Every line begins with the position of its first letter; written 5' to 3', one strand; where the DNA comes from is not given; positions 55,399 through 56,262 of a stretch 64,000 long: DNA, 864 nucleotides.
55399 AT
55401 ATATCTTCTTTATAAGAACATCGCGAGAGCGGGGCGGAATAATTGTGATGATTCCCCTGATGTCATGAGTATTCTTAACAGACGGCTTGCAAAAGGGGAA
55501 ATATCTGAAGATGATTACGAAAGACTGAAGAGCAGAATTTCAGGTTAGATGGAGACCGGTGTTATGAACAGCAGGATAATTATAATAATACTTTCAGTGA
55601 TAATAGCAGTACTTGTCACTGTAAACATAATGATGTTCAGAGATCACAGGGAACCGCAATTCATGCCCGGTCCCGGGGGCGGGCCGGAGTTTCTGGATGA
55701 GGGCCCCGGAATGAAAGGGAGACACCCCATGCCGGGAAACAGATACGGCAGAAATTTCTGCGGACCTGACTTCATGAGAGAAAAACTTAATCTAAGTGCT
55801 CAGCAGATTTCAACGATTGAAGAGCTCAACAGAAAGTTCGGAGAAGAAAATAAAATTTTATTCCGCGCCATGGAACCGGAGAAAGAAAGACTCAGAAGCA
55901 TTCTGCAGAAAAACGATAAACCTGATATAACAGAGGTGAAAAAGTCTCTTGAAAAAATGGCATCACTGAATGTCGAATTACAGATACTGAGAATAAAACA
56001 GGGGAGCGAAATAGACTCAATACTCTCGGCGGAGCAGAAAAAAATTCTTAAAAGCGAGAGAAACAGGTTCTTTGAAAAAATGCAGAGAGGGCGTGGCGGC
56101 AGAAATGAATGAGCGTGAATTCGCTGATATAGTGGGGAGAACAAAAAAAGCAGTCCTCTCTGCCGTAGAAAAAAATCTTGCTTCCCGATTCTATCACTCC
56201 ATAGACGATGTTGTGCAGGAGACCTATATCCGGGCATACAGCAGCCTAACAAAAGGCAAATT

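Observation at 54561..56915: Envelope-stress-like module: LTXXQ (CpxP/Spy) protein, SHOCT membrane protein, Spy-like protein, ECF sigma, anti-sigma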

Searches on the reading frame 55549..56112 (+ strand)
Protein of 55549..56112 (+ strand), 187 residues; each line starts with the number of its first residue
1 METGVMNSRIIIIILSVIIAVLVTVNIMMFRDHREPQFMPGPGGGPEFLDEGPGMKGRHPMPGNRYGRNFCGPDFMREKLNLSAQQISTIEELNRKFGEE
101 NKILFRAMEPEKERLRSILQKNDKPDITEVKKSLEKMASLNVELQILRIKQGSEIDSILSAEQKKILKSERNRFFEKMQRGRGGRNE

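Call 3: search_protein_families(library=pfam, proteins=[window:55549-56112:+], max_evalue=0.1)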
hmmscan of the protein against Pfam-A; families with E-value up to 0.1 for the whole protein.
window:55549-56112:+ (187 aa): 3 families
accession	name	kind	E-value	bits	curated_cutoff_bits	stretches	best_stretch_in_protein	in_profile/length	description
PF07813.17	LTXXQ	-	4.4e-08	34.2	24.3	1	74-169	7-98/100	LTXXQ motif family protein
PF13801.11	Metal_resist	-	3.4e-06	27.7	29.2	1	57-164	27-123/125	Heavy-metal resistance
PF24922.1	ACBP4_C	-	0.035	14.8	31.2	1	126-156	67-96/105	Acyl-CoA-binding domain-containing protein 4-6, C-terminal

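Call 4: search_protein_families(library=ncbifam, proteins=[window:55549-56112:+], max_evalue=0.1)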
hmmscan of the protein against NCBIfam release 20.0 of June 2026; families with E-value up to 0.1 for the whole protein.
window:55549-56112:+ (187 aa): 4 families
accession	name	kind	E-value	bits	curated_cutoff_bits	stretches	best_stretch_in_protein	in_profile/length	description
NF007769.1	PRK10455.1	equivalog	4.4e-05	23.8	174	1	71-173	49-146/160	ATP-independent periplasmic protein-refolding chaperone Spy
NF009392.0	PRK12751.1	equivalog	0.00032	20.8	238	1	72-180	47-151/162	periplasmic stress adaptor protein CpxP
NF007687.2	PRK10363.1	equivalog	0.006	16.5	160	1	76-178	53-151/152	cell-envelope stress modulator CpxP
NF009391.0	PRK12750.1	equivalog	0.051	13.5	148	1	88-171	67-149/170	CpxP family protein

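Call 8: find_encoding_contigs(protein=window:55549-56109:+, flank=10000)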
Protein window:55549-56109:+ (187 aa): no gene with exactly this product is on record in the collection.

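Call 20: search_solved_structures(query=window:55549-56109:+, max_evalue=10, show_alignments=3)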
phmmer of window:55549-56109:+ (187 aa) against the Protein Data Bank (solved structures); distinct sequences matched with E-value up to 10: 1.
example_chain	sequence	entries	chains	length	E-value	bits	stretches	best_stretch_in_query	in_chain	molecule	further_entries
5ihf_A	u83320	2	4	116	1.1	12.5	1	76-169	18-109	VirG-like protein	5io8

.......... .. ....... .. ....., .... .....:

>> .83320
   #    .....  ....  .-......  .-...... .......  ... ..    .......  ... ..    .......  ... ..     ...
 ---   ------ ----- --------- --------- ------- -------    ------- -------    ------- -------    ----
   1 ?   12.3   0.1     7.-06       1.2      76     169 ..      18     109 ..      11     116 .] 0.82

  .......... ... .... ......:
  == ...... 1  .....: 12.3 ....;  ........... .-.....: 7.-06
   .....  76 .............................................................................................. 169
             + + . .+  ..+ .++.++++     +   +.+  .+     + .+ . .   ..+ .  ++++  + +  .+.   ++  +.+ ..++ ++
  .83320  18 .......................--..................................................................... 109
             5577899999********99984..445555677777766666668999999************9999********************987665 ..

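Call 23: find_homologous_proteins(query=window:55564-56109:+)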
Query window:55564-56109:+ (182 aa): 22 proteins with E <= 0.001 among 204 candidates.
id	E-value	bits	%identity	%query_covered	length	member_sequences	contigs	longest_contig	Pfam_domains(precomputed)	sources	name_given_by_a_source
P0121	1.3e-112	392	100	100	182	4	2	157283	PF13801.12,PF07813.18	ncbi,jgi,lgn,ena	-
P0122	3.4e-101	354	90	100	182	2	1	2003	PF13801.12,PF07813.18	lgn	-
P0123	5.3e-96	337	90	94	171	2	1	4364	PF13801.12,PF07813.18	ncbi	-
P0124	1.9e-91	323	80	100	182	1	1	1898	PF13801.12,PF07813.18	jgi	-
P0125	2.0e-91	323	80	100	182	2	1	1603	PF13801.12,PF07813.18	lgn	-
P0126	5.5e-91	321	80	100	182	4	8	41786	PF13801.12,PF07813.18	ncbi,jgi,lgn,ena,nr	ncbi:MAG TPA: Spy/CpxP family protein refolding chaperone [Spirochaetota bacterium]|nr:Spy/CpxP fami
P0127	2.5e-89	316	80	100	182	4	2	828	PF13801.12,PF07813.18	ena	-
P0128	4.3e-86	305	78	100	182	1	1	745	PF13801.12,PF07813.18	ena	-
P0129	1.8e-83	297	74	100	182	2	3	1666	PF07813.18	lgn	-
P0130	1.6e-81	290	74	100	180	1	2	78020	PF13801.12,PF16231.12,PF07813.18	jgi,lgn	-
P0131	2.5e-78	280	72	99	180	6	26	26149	PF13801.12,PF07813.18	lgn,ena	-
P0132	3.9e-75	270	69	100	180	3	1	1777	PF13801.12,PF07813.18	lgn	-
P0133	2.2e-69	251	66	100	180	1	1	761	PF13801.12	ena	-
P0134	3.0e-69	250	65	100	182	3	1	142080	PF13801.12,PF07813.18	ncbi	-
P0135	8.5e-67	242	63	100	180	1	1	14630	-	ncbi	-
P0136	5.1e-64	233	60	100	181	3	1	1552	PF13801.12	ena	-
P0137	1.9e-63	232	60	100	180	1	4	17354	PF13801.12,PF07813.18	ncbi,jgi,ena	-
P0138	4.2e-63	230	58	100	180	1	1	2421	PF13801.12,PF07813.18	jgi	-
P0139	2.7e-56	208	54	100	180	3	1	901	PF13801.12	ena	-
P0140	1.9e-55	206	56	100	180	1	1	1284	PF13801.12,PF16231.12,PF07813.18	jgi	-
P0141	6.7e-46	174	52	100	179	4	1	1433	PF13801.12,PF07813.18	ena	-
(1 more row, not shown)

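Call 39: predict_structure(alignment_id=A2)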
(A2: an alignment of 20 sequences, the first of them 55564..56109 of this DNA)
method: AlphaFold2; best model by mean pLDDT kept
length: 182 residues; sequences in the alignment: 20
mean_pLDDT: 69.3   pTM: 0.53
mean pLDDT of the five models: 69.3, 65.2, 63.3, 62.7, 60.9
residues with pLDDT >= 90: 10; 70-90: 102; 50-70: 29; < 50: 41
segments of 3 or more residues with pLDDT < 50: 26-58, 178-182
pLDDT, mean of each block of 10 residues (from residue 1): 70 73 45 30 28 40 63 82 87 85 87 80 89 86 84 89 78 57 36
secondary structure, 60 per line:
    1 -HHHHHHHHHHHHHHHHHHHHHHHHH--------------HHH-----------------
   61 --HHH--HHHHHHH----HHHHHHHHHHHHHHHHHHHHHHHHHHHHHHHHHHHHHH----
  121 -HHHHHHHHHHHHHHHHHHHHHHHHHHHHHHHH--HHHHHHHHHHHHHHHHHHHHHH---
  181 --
elements in order: H2-26 H68-74 H79-116 H122-153 H156-177

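Call 43: fold_search(model_id=the predicted structure, library=pdb)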
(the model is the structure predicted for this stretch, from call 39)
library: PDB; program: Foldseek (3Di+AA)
matches with E <= 10: 253; with E <= 0.001: 0
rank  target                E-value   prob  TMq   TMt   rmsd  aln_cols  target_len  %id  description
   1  3lay_F                3.3e-02  1.00  0.37  0.79   2.1        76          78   17  Alpha-Helical barrel formed by the decamer of the zinc resistance-associated protein (STM4172) from Salmonella enteric (released 2010-01-19)
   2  3lay_H                3.3e-02  1.00  0.37  0.76   2.3        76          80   17  Alpha-Helical barrel formed by the decamer of the zinc resistance-associated protein (STM4172) from Salmonella enteric (released 2010-01-19)
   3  3qzc_A                6.4e-02  1.00  0.45  0.72   2.8       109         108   18  Structure of the periplasmic stress response protein CpxP (released 2011-03-23)
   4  3itf_A                7.2e-02  1.00  0.42  0.63   4.1       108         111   20  Structural basis for the inhibitory function of the CPXP adaptor protein (released 2011-01-26)
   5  3lay_J                8.2e-02  1.00  0.36  0.74   2.4        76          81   17  Alpha-Helical barrel formed by the decamer of the zinc resistance-associated protein (STM4172) from Salmonella enteric (released 2010-01-19)
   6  3lay_A                8.6e-02  1.00  0.39  0.84   1.7        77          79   17  Alpha-Helical barrel formed by the decamer of the zinc resistance-associated protein (STM4172) from Salmonella enteric (released 2010-01-19)
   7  3lay_D                9.2e-02  1.00  0.37  0.80   1.9        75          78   16  Alpha-Helical barrel formed by the decamer of the zinc resistance-associated protein (STM4172) from Salmonella enteric (released 2010-01-19)
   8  5wo2_B                1.0e-01  0.99  0.37  0.68   5.0       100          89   23  Chaperone Spy bound to Casein Fragment (Casein un-modeled) (released 2017-08-16)
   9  5io8_A                1.4e-01  1.00  0.43  0.70   3.3       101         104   19  Salmonella Typhimurium VirG-like (STV) protein at 2.19 Angstrom resolution solved by Iodine SAD. (released 2017-03-15)
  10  6owz_B                1.4e-01  0.99  0.37  0.72   5.2       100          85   23  Spy H96L:Im7 L19pI-Phe complex; multiple anomalous datasets contained herein for element identification (released 2019-05-29)
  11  3lay_G                1.5e-01  1.00  0.37  0.79   2.2        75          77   16  Alpha-Helical barrel formed by the decamer of the zinc resistance-associated protein (STM4172) from Salmonella enteric (released 2010-01-19)
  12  3epv_A                1.5e-01  0.99  0.43  0.66   3.5       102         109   17  X-ray Structure of the Metal-sensor CnrX in both the Apo- and Copper-bound Forms (released 2008-11-25)
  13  5ihf_A                1.6e-01  0.98  0.38  0.62   5.9       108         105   18  Salmonella Typhimurium VirG-like (STV) protein (released 2017-03-08)
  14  5wo3_B                1.6e-01  0.98  0.36  0.69   5.2       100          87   23  Chaperone Spy bound to Im7 (Im7 un-modeled) (released 2017-08-16)
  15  3zg1_D                1.8e-01  0.99  0.44  0.68   4.0       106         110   16  NI-BOUND FORM OF M123A MUTANT OF CUPRIAVIDUS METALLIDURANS CH34 CNRXS (released 2013-10-23)
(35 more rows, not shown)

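Call 51: search_protein_families(library=pfam, alignment_id=A3, max_evalue=0.01)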
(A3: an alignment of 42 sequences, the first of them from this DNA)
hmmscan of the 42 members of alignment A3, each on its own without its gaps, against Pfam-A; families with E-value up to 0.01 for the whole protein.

A. member 1, seq(187 aa): 2 families
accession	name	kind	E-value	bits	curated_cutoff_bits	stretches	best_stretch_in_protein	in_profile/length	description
PF07813.17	LTXXQ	-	4.4e-08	34.2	24.3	1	74-169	7-98/100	LTXXQ motif family protein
PF13801.11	Metal_resist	-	3.4e-06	27.7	29.2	1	57-164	27-123/125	Heavy-metal resistance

B. families by the number of members that match (of 42 scanned): 12 families
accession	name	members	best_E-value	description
PF13801.11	Metal_resist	38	2.5e-15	Heavy-metal resistance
PF07813.17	LTXXQ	32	1.7e-17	LTXXQ motif family protein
PF16231.10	DUF4890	4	0.0001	Domain of unknown function (DUF4890)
PF09298.16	FAA_hydrolase_N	1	0.00066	Fumarylacetoacetase N-terminal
PF12795.12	MscS_porin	1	0.0015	Mechanosensitive ion channel porin domain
PF08463.15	EcoEI_R_C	1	0.0019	EcoEI R protein C-terminal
PF02042.20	RWP-RK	1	0.0032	RWP-RK domain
PF10811.13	DUF2532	1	0.0035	Protein of unknown function (DUF2532)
PF04426.17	Bul1_C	1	0.0053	Bul1 C terminus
PF04340.18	DUF484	1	0.0075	Protein of unknown function, DUF484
PF07104.16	DUF1366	1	0.0089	Protein of unknown function (DUF1366)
PF05623.17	DUF789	1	0.0091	Protein of unknown function (DUF789)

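Call 52: search_solved_structures(query=A3, max_evalue=1, show_alignments=2)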
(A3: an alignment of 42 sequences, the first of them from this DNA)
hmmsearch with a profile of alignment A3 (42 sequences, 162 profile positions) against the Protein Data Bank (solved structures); distinct sequences matched with E-value up to 1: 16.
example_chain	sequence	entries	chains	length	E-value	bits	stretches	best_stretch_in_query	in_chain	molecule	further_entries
5ihf_A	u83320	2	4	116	2.2e-13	53.4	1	57-148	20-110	VirG-like protein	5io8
3oeo_A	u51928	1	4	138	2.2e-11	46.9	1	38-156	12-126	Spheroplast protein Y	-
3o39_A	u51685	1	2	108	3.4e-08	36.5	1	57-151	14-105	Periplasmic protein related to spheroblast formation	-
5wo1_A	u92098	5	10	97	1.1e-07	34.9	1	57-151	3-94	Periplasmic chaperone Spy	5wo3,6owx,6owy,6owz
5wnw_A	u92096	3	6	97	1.3e-07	34.6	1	57-151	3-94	Periplasmic chaperone Spy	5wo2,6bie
3lay_A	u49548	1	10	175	2.8e-06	30.3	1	60-120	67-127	Zinc resistance-associated protein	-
3itf_A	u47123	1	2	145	1.5e-05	27.9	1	92-155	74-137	Periplasmic adaptor protein cpxP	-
3qzc_A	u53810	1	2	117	4.3e-05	26.4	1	57-155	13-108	Periplasmic protein CpxP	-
6m3d_C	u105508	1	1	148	0.005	19.7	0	36-67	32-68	Segmentation polarity homeobox protein engrailed,Segmentation polarity homeobox protein en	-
2mtn_A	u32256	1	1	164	0.24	14.3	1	75-128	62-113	Histone-lysine N-methyltransferase 2A, PC4 and SFRS1-interacting protein fusion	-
9t5k_A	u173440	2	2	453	0.25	14.2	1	53-86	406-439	Nucleocapsid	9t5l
4v4n_BT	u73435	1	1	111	0.27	14.1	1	119-159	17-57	30S ribosomal protein S19P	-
4v6u_AT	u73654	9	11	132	0.37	13.7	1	119-159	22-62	30S ribosomal protein S19P | 30S ribosomal protein S19 | 30S ribosomal protein uS19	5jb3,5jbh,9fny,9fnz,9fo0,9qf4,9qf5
6f6p_A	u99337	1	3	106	0.49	13.3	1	42-118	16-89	Rab-3A-interacting protein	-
6t3i_A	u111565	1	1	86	0.5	13.2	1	83-126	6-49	Hepatoma-derived growth factor-related protein 2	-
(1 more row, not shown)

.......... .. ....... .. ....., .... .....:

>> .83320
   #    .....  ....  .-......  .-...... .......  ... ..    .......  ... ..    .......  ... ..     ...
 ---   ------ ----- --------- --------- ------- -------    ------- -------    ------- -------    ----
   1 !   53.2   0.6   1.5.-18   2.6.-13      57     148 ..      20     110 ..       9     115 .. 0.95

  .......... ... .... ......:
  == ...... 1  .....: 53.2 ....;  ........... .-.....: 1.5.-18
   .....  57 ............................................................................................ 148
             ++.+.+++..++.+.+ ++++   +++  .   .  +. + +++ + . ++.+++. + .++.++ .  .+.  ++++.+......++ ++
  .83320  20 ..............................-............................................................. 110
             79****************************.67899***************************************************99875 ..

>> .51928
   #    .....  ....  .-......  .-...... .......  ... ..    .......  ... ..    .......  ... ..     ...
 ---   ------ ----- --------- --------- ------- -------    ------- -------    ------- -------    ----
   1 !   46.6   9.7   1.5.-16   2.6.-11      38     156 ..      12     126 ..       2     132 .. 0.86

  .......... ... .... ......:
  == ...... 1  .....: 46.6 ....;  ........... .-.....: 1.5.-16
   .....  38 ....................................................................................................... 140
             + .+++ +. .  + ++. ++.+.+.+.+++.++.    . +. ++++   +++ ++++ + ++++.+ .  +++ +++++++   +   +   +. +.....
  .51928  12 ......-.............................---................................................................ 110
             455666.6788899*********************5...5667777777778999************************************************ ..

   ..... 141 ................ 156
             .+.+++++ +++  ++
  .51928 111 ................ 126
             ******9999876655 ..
